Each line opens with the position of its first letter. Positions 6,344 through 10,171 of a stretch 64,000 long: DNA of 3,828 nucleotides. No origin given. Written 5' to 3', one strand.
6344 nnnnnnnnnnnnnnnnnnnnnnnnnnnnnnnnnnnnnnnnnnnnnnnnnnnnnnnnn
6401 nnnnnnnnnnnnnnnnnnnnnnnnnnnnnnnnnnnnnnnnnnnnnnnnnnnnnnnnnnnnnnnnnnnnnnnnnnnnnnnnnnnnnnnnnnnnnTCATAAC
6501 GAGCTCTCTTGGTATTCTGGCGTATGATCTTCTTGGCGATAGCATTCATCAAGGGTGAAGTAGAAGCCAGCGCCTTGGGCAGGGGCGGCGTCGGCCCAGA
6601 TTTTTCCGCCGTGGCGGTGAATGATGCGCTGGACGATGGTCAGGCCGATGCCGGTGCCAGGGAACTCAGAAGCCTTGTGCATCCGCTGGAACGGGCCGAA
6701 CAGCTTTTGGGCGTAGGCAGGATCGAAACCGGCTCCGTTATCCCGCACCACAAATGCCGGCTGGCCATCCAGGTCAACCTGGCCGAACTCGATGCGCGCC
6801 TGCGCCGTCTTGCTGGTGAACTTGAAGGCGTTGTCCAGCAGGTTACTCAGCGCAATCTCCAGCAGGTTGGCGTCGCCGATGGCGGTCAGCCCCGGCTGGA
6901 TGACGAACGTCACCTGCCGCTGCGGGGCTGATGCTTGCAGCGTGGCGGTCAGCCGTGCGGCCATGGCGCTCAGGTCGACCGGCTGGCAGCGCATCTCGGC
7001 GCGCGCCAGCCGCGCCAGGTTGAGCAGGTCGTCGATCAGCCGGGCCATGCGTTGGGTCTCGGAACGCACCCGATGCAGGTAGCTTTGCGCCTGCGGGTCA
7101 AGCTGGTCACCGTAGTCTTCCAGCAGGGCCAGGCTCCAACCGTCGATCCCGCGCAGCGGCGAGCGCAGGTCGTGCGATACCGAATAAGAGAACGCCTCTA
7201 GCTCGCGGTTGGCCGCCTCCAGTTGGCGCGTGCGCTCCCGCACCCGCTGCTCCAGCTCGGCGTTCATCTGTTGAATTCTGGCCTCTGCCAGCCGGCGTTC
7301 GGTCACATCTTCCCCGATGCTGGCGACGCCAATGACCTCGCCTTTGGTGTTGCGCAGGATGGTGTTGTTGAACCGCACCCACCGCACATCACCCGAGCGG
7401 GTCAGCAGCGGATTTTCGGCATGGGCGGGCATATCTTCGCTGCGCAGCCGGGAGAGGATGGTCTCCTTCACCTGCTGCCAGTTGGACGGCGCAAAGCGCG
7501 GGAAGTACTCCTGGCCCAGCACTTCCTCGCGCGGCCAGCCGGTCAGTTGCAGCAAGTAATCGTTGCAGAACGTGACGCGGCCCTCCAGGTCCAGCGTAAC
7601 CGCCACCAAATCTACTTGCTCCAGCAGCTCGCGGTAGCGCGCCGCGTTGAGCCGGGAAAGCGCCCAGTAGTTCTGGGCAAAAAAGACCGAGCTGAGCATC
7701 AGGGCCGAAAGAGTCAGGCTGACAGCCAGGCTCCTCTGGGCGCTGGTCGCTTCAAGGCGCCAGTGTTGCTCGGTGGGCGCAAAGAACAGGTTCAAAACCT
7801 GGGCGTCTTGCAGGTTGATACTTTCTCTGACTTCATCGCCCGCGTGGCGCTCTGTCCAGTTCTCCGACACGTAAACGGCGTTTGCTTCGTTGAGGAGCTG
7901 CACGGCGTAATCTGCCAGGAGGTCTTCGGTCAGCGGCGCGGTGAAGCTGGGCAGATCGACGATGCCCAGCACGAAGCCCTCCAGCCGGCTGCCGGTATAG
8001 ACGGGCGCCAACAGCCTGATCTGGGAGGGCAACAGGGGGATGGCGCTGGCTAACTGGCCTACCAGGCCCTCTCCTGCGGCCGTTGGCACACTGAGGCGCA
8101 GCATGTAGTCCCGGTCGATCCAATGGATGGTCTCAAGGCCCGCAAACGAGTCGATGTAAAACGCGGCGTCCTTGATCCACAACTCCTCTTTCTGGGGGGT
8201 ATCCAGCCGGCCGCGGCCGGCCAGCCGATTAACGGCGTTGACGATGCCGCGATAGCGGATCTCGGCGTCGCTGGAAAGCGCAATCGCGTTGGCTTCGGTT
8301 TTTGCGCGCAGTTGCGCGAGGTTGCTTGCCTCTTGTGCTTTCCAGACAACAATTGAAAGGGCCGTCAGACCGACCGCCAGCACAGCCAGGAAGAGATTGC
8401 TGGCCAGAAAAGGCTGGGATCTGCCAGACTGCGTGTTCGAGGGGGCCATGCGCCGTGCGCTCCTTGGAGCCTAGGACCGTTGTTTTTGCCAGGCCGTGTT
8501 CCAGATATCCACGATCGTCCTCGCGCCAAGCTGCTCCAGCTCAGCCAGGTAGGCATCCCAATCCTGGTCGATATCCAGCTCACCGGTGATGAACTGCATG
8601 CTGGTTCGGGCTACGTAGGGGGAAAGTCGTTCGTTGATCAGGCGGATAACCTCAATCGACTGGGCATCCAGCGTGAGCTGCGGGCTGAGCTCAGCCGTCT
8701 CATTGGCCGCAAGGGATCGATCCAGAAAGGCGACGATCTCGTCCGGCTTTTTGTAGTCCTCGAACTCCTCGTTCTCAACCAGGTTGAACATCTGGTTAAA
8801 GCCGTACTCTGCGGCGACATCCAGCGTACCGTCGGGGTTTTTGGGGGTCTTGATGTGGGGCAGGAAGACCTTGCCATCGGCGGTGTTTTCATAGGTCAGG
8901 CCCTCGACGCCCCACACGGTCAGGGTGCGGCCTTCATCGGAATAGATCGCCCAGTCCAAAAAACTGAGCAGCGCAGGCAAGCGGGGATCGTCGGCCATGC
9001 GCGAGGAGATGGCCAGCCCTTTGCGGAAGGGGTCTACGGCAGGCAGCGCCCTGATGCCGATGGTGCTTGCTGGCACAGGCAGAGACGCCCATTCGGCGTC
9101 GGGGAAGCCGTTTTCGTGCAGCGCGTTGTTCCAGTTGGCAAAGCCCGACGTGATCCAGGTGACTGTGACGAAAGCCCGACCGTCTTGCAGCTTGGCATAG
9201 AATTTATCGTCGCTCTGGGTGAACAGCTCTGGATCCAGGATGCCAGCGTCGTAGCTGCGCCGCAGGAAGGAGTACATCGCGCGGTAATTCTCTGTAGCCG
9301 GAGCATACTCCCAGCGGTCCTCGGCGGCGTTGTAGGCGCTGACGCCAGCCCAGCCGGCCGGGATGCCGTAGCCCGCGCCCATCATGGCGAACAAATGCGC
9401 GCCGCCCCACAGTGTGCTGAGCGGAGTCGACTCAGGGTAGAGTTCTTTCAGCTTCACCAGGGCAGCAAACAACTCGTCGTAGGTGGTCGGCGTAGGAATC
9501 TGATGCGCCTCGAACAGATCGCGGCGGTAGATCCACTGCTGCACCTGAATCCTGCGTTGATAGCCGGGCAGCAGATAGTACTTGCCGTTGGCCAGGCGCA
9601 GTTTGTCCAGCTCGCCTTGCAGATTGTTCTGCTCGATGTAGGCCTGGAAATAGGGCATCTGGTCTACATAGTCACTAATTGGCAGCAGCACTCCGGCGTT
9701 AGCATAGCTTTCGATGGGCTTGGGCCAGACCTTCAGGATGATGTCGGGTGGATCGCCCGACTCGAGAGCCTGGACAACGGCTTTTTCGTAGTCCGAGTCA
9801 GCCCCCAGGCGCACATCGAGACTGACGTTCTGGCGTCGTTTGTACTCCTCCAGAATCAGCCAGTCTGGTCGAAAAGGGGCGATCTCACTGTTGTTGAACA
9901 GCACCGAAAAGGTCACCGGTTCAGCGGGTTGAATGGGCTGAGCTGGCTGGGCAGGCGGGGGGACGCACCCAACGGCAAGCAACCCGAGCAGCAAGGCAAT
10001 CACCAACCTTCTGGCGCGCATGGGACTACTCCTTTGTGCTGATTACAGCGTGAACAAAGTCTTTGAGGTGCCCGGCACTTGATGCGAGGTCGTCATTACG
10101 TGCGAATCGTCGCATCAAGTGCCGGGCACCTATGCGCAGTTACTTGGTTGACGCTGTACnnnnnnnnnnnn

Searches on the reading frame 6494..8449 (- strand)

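Call 62: search_protein_families(library=pfam, proteins=[window:6494-8449:-], max_evalue=0.00001)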
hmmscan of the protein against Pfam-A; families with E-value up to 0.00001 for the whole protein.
window:6494-8449:- (651 aa): 6 families
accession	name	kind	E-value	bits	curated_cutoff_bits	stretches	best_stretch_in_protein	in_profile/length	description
PF02518.31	HATPase_c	-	1.1e-23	84.2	26.4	1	525-634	1-108/111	Histidine kinase-, DNA gyrase B-, and HSP90-like ATPase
PF00512.31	HisKA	-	7.7e-14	51.9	26.9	1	418-481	3-63/66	His Kinase A (phospho-acceptor) domain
PF08448.16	PAS_4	-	1.1e-12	48.6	23.1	1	277-386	2-109/110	PAS fold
PF00989.32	PAS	-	2.8e-12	47.1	22.6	1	271-382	2-113/113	PAS fold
PF13426.13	PAS_9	-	6.2e-10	39.7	27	1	284-384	4-103/103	PAS domain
PF08447.18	PAS_3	-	6.2e-07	30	25.6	0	293-376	2-86/89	PAS fold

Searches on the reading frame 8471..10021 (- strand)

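Call 62: search_protein_families(library=pfam, proteins=[window:8471-10021:-], max_evalue=0.00001)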
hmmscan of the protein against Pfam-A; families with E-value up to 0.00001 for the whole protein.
window:8471-10021:- (516 aa): 2 families
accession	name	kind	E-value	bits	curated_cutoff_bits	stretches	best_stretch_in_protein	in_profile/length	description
PF01547.30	SBP_bac_1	-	2.8e-14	54.2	26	1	56-292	14-239/307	Bacterial extracellular solute-binding protein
PF13416.11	SBP_bac_8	-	1.1e-11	45.6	27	1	57-362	3-246/279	Bacterial extracellular solute-binding protein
